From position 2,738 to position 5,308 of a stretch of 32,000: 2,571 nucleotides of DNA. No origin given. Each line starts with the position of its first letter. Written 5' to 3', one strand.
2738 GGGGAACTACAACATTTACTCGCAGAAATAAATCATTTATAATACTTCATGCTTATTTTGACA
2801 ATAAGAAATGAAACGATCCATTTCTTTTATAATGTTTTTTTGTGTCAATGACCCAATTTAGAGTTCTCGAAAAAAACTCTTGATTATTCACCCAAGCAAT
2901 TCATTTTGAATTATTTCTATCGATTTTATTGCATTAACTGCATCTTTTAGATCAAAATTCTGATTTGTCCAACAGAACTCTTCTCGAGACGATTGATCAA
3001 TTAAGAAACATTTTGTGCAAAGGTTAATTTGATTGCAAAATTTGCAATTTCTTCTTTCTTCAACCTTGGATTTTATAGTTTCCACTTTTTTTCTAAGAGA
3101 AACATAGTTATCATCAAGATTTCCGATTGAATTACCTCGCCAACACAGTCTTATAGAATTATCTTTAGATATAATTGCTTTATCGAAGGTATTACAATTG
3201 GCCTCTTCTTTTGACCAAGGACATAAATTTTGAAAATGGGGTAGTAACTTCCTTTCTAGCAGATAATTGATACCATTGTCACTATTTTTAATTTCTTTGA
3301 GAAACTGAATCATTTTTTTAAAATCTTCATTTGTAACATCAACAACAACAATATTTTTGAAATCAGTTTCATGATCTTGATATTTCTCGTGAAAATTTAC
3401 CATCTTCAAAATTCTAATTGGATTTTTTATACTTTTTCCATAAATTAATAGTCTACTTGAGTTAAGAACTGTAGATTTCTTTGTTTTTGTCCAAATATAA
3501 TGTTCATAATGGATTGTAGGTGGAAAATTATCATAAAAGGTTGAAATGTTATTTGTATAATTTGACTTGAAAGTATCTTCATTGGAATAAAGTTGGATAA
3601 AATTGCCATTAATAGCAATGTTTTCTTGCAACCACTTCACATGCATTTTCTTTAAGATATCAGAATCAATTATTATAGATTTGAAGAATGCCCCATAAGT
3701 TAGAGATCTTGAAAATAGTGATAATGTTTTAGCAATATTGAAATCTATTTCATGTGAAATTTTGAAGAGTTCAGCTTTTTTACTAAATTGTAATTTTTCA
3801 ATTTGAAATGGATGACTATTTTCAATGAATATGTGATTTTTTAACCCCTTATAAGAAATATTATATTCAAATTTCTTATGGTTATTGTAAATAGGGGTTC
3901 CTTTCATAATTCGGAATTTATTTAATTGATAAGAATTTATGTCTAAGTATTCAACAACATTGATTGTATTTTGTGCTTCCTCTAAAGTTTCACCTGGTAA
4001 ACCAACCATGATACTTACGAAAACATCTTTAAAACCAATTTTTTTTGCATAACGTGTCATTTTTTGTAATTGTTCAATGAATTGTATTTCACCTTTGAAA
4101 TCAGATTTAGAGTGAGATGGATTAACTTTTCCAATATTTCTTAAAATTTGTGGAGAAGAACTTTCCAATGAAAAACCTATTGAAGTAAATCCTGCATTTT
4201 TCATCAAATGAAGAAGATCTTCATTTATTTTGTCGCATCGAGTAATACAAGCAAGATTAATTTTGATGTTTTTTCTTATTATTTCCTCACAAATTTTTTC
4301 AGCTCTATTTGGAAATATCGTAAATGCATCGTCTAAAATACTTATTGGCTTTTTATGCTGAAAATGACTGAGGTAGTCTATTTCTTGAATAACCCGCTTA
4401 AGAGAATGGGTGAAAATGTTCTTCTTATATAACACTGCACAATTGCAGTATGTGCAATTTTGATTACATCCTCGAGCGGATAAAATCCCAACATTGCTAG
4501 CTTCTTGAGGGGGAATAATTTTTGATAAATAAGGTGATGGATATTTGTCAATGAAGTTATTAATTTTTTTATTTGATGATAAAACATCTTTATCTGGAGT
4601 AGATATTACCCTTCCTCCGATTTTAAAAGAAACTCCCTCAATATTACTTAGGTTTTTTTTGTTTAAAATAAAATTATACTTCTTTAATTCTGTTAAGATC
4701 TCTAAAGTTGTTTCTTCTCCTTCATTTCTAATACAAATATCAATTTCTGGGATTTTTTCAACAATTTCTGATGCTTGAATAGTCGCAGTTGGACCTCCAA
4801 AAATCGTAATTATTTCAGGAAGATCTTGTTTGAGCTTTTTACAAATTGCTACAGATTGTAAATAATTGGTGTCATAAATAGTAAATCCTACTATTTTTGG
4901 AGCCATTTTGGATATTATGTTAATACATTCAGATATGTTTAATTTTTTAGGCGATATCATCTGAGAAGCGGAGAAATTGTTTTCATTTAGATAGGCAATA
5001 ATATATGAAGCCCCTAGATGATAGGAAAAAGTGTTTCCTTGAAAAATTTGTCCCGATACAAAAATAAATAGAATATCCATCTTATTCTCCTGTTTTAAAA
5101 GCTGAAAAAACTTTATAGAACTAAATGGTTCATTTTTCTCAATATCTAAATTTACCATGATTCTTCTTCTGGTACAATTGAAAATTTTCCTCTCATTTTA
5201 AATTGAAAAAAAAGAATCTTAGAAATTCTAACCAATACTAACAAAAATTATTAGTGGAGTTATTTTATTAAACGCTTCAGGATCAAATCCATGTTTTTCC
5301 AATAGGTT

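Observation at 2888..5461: RiPP-like layout: 77-aa ORF with its own SD and TATA box directly upstream of a B12-binding radical SAM enzyme carrying a SPASM-like Cys cluster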

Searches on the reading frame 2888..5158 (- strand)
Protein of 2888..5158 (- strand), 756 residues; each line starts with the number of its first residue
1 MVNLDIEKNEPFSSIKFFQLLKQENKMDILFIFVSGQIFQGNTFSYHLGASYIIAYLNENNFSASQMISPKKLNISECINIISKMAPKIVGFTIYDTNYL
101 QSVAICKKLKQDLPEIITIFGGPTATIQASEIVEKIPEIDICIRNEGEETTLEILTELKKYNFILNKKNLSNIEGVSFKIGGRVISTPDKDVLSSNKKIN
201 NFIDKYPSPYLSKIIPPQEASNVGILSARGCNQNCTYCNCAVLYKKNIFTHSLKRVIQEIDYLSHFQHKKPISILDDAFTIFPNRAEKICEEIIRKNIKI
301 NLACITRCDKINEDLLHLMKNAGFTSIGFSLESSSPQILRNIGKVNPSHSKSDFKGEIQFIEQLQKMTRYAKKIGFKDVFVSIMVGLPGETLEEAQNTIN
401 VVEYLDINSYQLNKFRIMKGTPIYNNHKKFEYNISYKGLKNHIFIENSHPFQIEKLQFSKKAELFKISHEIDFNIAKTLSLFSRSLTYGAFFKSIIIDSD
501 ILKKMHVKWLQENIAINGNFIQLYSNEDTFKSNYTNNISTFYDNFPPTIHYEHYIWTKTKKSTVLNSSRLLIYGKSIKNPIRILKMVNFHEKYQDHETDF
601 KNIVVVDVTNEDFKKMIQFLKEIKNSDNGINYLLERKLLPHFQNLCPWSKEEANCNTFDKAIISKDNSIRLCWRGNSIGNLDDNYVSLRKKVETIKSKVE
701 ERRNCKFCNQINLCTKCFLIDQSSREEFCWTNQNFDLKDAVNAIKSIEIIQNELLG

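Call 3: search_protein_families(library=pfam, proteins=[window:2888-5158:-], max_evalue=0.1)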
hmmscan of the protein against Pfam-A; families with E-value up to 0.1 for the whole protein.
window:2888-5158:- (756 aa): 2 families
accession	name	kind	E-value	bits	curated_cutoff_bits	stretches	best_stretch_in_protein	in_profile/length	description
PF04055.27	Radical_SAM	-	2.4e-21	77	29.5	1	227-400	3-164/166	Radical SAM superfamily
PF02310.24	B12-binding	-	1.7e-13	50.9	32.1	1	47-154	14-120/121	B12 binding domain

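Call 4: search_protein_families(library=ncbifam, proteins=[window:2888-5158:-], max_evalue=0.1)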
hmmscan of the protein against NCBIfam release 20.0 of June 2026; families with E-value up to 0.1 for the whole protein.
window:2888-5158:- (756 aa): 33 families (the best 25 are shown)
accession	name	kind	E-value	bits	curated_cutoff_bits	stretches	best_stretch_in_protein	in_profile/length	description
NF050148.1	rSAM_ApyD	equivalog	1.1e-30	106.7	750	1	82-440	70-403/645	RiPP biosynthesis radical SAM protein ApyD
TIGR03471.1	HpnJ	equivalog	1.3e-30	106.8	577.6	1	70-432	54-392/472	hopanoid biosynthesis associated radical SAM protein HpnJ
TIGR04479.1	bcpD_PhpK_rSAM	subfamily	7.6e-30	103.7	600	1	47-431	72-435/504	PhpK family radical SAM P-methyltransferase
TIGR02026.1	BchE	equivalog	4.9e-29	101.5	481.35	1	71-345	48-319/497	magnesium-protoporphyrin IX monomethyl ester anaerobic oxidative cyclase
NF033712.0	B12_rSAM_KedN5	subfamily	7.7e-23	80.5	700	1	79-393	55-358/624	KedN5 family methylcobalamin-dependent radical SAM C-methyltransferase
TIGR04072.2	rSAM_ladder_B12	equivalog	6.5e-20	71.2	360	1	96-427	79-372/443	lipid biosynthesis B12-binding/radical SAM protein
TIGR04385.1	B12_rSAM_cofa1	equivalog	2.4e-19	69.9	450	1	107-407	91-367/438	B12 lower ligand biosynthesis radical SAM protein BzaD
TIGR03975.1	rSAM_ocin_1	subfamily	6.9e-19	67.8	281.85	1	74-430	116-457/606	RiPP maturation radical SAM C-methyltransferase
NF038361.1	rSAM_Sden_1168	equivalog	9.7e-19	67.3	575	1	82-425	136-471/560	Sden_1168 family B12-binding radical SAM P-methyltransferase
TIGR04190.1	B12_SAM_Ta0216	equivalog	1.5e-17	63.4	500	1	48-443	38-442/554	TIGR04190 family B12-binding domain/radical SAM domain protein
NF040542.1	rSAM_RCCLKC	equivalog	1.4e-16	60.7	450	1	101-344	64-303/423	arsinothricin biosynthesis radical SAM protein ArsL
TIGR04367.1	HpnR_B12_rSAM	equivalog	5.9e-16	58.1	650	1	77-334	51-296/490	hopanoid C-3 methylase HpnR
TIGR04014.1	B12_SAM_MJ_0865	equivalog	6.6e-16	58.1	360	1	89-423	41-354/434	methyl-coenzyme M reductase glutamine C-methyltransferase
TIGR04013.1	B12_SAM_MJ_1487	hypoth_equivalog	1e-14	54.2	251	1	71-267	27-196/382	TIGR04013 family B12-binding domain/radical SAM domain-containing protein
NF033070.1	rSAM_AprD4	equivalog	2.6e-10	39.8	500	1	224-413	198-374/456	AprD4 family radical SAM diol-dehydratase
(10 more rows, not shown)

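Call 7: find_homologous_proteins(query=window:2888-5158:-, max_evalue=0.00001)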
Query window:2888-5158:- (756 aa): 626 proteins with E <= 0.00001 among 8000 candidates; the best 120 are listed.
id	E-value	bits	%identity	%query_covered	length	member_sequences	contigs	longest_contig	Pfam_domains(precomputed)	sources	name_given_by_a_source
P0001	0.0e+0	1548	94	97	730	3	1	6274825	PF04055.28,PF02310.25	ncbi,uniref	ncbi:radical SAM protein [Candidatus Lokiarchaeum ossiferum]|uniref:radical SAM protein n=1 Tax=Cand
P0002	9.3e-214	730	47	96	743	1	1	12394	PF04055.28,PF02310.25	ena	-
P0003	1.4e-208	713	46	96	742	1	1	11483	PF04055.28,PF02310.25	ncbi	ncbi:MAG: B12-binding domain-containing radical SAM protein [Candidatus Hodarchaeota archaeon]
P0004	6.1e-207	708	46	96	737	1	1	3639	PF04055.28,PF02310.25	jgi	-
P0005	1.2e-205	703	45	96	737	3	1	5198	PF04055.28,PF02310.25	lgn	-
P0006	6.3e-205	701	45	96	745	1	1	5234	PF04055.28,PF02310.25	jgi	-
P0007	9.8e-205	700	45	96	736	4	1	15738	PF04055.28,PF02310.25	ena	-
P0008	1.4e-204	700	44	97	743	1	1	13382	PF04055.28,PF02310.25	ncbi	ncbi:MAG: B12-binding domain-containing radical SAM protein [Candidatus Hodarchaeota archaeon]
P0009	7.1e-204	697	46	96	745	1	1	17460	PF04055.28,PF02310.25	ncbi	ncbi:MAG: B12-binding domain-containing radical SAM protein [Promethearchaeota archaeon]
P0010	9.9e-204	697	46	96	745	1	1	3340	PF04055.28,PF02310.25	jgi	-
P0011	2.3e-203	696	45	96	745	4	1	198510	PF04055.28,PF02310.25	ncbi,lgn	-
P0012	3.2e-203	695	44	96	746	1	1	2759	PF04055.28,PF02310.25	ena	-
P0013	4.6e-203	695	45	96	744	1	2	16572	PF04055.28,PF02310.25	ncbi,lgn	ncbi:MAG: B12-binding domain-containing radical SAM protein [Promethearchaeota archaeon]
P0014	6.5e-203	694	45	96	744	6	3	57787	PF04055.28,PF02310.25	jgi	jgi:radical SAM superfamily enzyme YgiQ (UPF0313 family)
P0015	4.0e-202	692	45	96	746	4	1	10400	PF04055.28,PF02310.25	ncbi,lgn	ncbi:MAG: B12-binding domain-containing radical SAM protein [Promethearchaeota archaeon]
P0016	6.8e-202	691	45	96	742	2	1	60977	PF04055.28,PF02310.25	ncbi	ncbi:MAG: B12-binding domain-containing radical SAM protein [Promethearchaeota archaeon]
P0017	1.1e-201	690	45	96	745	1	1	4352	PF04055.28,PF02310.25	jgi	jgi:radical SAM superfamily enzyme YgiQ (UPF0313 family)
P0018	1.2e-200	687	45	96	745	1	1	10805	PF04055.28,PF02310.25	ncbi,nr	ncbi:MAG: radical SAM protein [Candidatus Lokiarchaeota archaeon]|nr:radical SAM protein [Candidatus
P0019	1.3e-200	687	46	95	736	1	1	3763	PF04055.28,PF02310.25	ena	-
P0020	2.1e-200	686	45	96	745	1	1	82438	PF04055.28,PF02310.25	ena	-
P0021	4.1e-200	685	45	96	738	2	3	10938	PF04055.28,PF02310.25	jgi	-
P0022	5.4e-200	685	47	92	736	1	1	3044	PF04055.28,PF02310.25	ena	-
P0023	1.8e-199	683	45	95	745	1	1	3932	PF04055.28,PF02310.25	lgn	-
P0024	8.8e-199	681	44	97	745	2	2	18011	PF04055.28,PF02310.25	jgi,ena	-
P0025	1.6e-198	680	45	94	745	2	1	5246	PF04055.28,PF02310.25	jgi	-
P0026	2.3e-198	679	46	95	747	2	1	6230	PF04055.28,PF02310.25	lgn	-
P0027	2.6e-198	679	44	95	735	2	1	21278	PF04055.28,PF02310.25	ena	-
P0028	5.7e-198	678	44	95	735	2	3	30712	PF04055.28,PF02310.25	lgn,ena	-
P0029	7.5e-198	678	44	96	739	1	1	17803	PF04055.28,PF02310.25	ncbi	ncbi:MAG: B12-binding domain-containing radical SAM protein [Promethearchaeota archaeon]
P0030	1.4e-197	677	46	96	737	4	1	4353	PF04055.28,PF02310.25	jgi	-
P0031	1.6e-197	676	45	94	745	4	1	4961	PF04055.28,PF02310.25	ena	-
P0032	2.4e-197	676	44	95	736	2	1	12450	PF04055.28,PF02310.25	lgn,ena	-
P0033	3.1e-197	676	44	95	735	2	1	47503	PF04055.28,PF02310.25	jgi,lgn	jgi:radical SAM superfamily enzyme YgiQ (UPF0313 family)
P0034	6.3e-197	674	44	95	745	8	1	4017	PF04055.28,PF02310.25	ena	-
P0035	1.1e-196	674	44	96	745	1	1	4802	PF04055.28,PF02310.25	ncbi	ncbi:MAG: B12-binding domain-containing radical SAM protein [Candidatus Thorarchaeota archaeon]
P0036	1.7e-196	673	45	95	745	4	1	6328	PF04055.28,PF02310.25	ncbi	-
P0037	8.5e-196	671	45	97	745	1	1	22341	PF04055.28,PF02310.25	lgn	-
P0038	1.3e-195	670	44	94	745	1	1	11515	PF04055.28,PF02310.25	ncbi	ncbi:MAG: B12-binding domain-containing radical SAM protein [Candidatus Odinarchaeota archaeon]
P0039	5.5e-195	668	45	96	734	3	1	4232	PF04055.28,PF02310.25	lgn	-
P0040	7.0e-195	668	43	96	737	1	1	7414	PF04055.28,PF02310.25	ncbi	-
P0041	8.4e-195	667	43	96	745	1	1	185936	PF04055.28,PF02310.25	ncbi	ncbi:MAG: B12-binding domain-containing radical SAM protein [Promethearchaeota archaeon]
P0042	8.9e-195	667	44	94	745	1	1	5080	PF04055.28,PF02310.25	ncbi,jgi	ncbi:MAG: B12-binding domain-containing radical SAM protein [Promethearchaeota archaeon]|jgi:radical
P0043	9.2e-195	667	46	92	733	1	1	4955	PF04055.28,PF02310.25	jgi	jgi:radical SAM protein with 4Fe4S-binding SPASM domain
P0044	1.4e-194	667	44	93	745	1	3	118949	PF04055.28,PF02310.25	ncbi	ncbi:MAG: B12-binding domain-containing radical SAM protein [Promethearchaeota archaeon]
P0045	1.4e-194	667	44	93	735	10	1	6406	PF04055.28,PF02310.25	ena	-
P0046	2.4e-194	666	44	96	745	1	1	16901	PF04055.28,PF02310.25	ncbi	-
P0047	3.6e-194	665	43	96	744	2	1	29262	PF04055.28,PF02310.25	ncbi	ncbi:MAG: B12-binding domain-containing radical SAM protein [Promethearchaeota archaeon]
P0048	5.2e-194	665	43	97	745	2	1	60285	PF04055.28,PF02310.25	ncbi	-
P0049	6.3e-194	665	44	93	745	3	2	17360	PF04055.28,PF02310.25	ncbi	ncbi:MAG: B12-binding domain-containing radical SAM protein [Candidatus Hermodarchaeota archaeon]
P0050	8.2e-194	664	44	96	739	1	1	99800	PF04055.28,PF02310.25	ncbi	ncbi:MAG: B12-binding domain-containing radical SAM protein [Promethearchaeota archaeon]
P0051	2.3e-193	663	44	96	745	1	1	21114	PF04055.28,PF02310.25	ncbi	-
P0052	3.4e-193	662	43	95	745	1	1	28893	PF04055.28,PF02310.25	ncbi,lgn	-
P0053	6.2e-193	661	43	96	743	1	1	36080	PF04055.28,PF02310.25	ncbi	ncbi:MAG: B12-binding domain-containing radical SAM protein [Candidatus Thorarchaeota archaeon]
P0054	2.1e-192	660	44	95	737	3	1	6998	PF04055.28,PF02310.25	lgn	-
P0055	8.9e-192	657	44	97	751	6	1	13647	PF04055.28,PF02310.25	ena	-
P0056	1.8e-191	656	42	96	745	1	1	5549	PF04055.28,PF02310.25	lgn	-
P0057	2.8e-191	656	44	96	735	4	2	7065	PF04055.28,PF02310.25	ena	-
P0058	3.8e-191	655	44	97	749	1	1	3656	PF04055.28,PF02310.25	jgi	-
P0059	9.6e-191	654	42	97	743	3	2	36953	PF04055.28,PF02310.25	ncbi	ncbi:MAG: B12-binding domain-containing radical SAM protein [Promethearchaeota archaeon]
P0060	1.2e-190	654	42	96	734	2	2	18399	PF04055.28,PF02310.25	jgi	jgi:radical SAM superfamily enzyme YgiQ (UPF0313 family)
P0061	1.4e-190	653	44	93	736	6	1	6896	PF04055.28,PF02310.25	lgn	-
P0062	2.2e-190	653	43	97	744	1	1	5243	PF04055.28,PF02310.25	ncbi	ncbi:MAG: B12-binding domain-containing radical SAM protein [Candidatus Hermodarchaeota archaeon]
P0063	2.5e-190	653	43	96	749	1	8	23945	PF04055.28,PF02310.25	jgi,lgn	-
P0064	2.7e-190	653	44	98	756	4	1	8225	PF04055.28,PF02310.25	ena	-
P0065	2.7e-190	653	44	95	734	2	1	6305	PF04055.28,PF02310.25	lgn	-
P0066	4.9e-190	652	45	92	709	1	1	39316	PF04055.28,PF02310.25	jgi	jgi:radical SAM superfamily enzyme YgiQ (UPF0313 family)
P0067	2.2e-189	650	41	96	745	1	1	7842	PF04055.28,PF02310.25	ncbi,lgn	ncbi:MAG: B12-binding domain-containing radical SAM protein [Candidatus Thorarchaeota archaeon]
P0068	2.5e-189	649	41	96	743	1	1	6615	PF04055.28,PF02310.25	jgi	jgi:radical SAM superfamily enzyme YgiQ (UPF0313 family)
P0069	3.2e-189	649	44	96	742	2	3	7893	PF04055.28,PF02310.25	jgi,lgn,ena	-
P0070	5.3e-189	648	42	96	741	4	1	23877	PF04055.28,PF02310.25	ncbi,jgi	-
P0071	5.9e-189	648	43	96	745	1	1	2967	PF04055.28,PF02310.25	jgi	jgi:radical SAM superfamily enzyme YgiQ (UPF0313 family)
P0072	1.5e-188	647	43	96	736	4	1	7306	PF04055.28,PF02310.25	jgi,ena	-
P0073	1.7e-187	643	44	96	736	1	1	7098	PF04055.28,PF02310.25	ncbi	-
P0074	1.8e-187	643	41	97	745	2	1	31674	PF04055.28,PF02310.25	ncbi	ncbi:MAG: B12-binding domain-containing radical SAM protein [Promethearchaeota archaeon]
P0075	5.0e-187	642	43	96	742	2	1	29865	PF04055.28,PF02310.25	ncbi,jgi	ncbi:MAG: B12-binding domain-containing radical SAM protein [Promethearchaeota archaeon]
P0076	1.8e-186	640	42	96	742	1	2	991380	PF04055.28,PF02310.25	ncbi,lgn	-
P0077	2.0e-186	640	42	96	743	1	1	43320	PF04055.28,PF02310.25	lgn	-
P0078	3.1e-186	639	42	96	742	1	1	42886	PF04055.28,PF02310.25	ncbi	ncbi:MAG: B12-binding domain-containing radical SAM protein [Promethearchaeota archaeon]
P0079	3.1e-186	639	43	96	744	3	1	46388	PF04055.28,PF02310.25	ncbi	ncbi:MAG: B12-binding domain-containing radical SAM protein [Promethearchaeota archaeon]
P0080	5.4e-186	638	41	95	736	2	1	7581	PF04055.28,PF02310.25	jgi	jgi:radical SAM superfamily enzyme YgiQ (UPF0313 family)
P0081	1.2e-185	637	43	94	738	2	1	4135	PF04055.28,PF02310.25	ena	-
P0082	1.2e-185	637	43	96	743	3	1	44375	PF04055.28,PF02310.25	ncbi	ncbi:MAG: B12-binding domain-containing radical SAM protein [Candidatus Thorarchaeota archaeon]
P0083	1.9e-185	637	43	94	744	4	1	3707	PF04055.28,PF02310.25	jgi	jgi:radical SAM superfamily enzyme YgiQ (UPF0313 family)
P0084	2.9e-184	633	42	96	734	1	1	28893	PF04055.28,PF02310.25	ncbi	-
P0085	8.6e-182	624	42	96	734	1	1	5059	PF04055.28,PF02310.25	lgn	-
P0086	3.0e-180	619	41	96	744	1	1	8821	PF04055.28,PF02310.25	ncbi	ncbi:MAG: B12-binding domain-containing radical SAM protein [Candidatus Thorarchaeota archaeon]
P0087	6.0e-172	592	41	97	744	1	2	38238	PF04055.28,PF02310.25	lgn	-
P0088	1.5e-166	574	38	97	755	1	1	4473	PF04055.28,PF02310.25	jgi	jgi:radical SAM superfamily enzyme YgiQ (UPF0313 family)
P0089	3.6e-165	570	49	70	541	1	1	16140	PF04055.28,PF02310.25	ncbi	ncbi:MAG: B12-binding domain-containing radical SAM protein [Promethearchaeota archaeon]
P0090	1.5e-164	567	39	93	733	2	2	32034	PF04055.28,PF02310.25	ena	-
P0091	1.9e-163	564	38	95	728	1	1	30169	PF04055.28,PF02310.25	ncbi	-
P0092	5.0e-162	559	39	94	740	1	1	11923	PF04055.28,PF02310.25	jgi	-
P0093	1.2e-161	558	39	97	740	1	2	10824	PF04055.28,PF02310.25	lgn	-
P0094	2.6e-161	557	40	94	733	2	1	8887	PF04055.28,PF02310.25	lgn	-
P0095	4.1e-160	553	38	96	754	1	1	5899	PF04055.28,PF02310.25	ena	-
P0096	1.6e-159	551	40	93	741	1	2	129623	PF04055.28,PF02310.25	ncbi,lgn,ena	-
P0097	5.1e-159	549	36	97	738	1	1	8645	PF04055.28,PF02310.25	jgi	jgi:radical SAM superfamily enzyme YgiQ (UPF0313 family)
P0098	2.0e-158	547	37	96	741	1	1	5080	PF04055.28,PF02310.25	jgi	jgi:radical SAM superfamily enzyme YgiQ (UPF0313 family)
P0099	3.7e-158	546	39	96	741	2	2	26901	PF04055.28,PF02310.25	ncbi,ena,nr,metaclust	ncbi:MAG: hypothetical protein A2V64_00120 [Bacteroidetes bacterium RBG_13_43_22]|nr:MAG: hypothetic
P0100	7.7e-158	545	38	97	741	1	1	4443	PF04055.28,PF02310.25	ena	-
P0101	9.9e-158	545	39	96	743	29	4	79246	PF04055.28,PF02310.25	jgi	jgi:radical SAM superfamily enzyme YgiQ (UPF0313 family)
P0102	1.1e-157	545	38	96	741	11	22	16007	PF04055.28,PF02310.25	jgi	jgi:radical SAM superfamily enzyme YgiQ (UPF0313 family)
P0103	1.1e-157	545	37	97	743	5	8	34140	PF04055.28,PF02310.25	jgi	jgi:radical SAM superfamily enzyme YgiQ (UPF0313 family)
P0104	1.5e-157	544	36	98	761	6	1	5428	PF04055.28,PF02310.25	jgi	-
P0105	1.5e-157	544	39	96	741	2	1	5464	PF04055.28,PF02310.25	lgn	-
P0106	2.1e-157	544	38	96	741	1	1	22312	PF04055.28,PF02310.25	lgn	-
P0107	2.6e-157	544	39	96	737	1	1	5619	PF04055.28,PF02310.25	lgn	-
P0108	1.1e-156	541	38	97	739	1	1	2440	PF04055.28,PF02310.25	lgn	-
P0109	2.1e-156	541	36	96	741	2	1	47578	PF04055.28,PF02310.25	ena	-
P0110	3.6e-156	540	38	96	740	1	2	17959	PF04055.28,PF02310.25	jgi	jgi:radical SAM superfamily enzyme YgiQ (UPF0313 family)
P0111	4.4e-156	539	46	76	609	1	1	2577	PF04055.28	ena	-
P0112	4.6e-156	539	39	96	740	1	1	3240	PF04055.28,PF02310.25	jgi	jgi:radical SAM superfamily enzyme YgiQ (UPF0313 family)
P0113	5.9e-156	539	40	94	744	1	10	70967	PF04055.28,PF02310.25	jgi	jgi:radical SAM superfamily enzyme YgiQ (UPF0313 family)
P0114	7.9e-156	539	37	96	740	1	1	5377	PF04055.28,PF02310.25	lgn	-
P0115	8.8e-156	538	37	96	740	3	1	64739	PF04055.28,PF02310.25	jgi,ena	-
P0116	1.2e-155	538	38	96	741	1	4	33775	PF04055.28,PF02310.25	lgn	-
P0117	1.2e-155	538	38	96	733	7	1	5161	PF04055.28,PF02310.25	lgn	-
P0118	3.1e-155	537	37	95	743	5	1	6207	PF04055.28,PF02310.25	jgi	-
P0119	3.1e-155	537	38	94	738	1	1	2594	PF04055.28,PF02310.25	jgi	jgi:radical SAM superfamily enzyme YgiQ (UPF0313 family)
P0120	5.5e-155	536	37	96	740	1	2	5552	PF04055.28,PF02310.25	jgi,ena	-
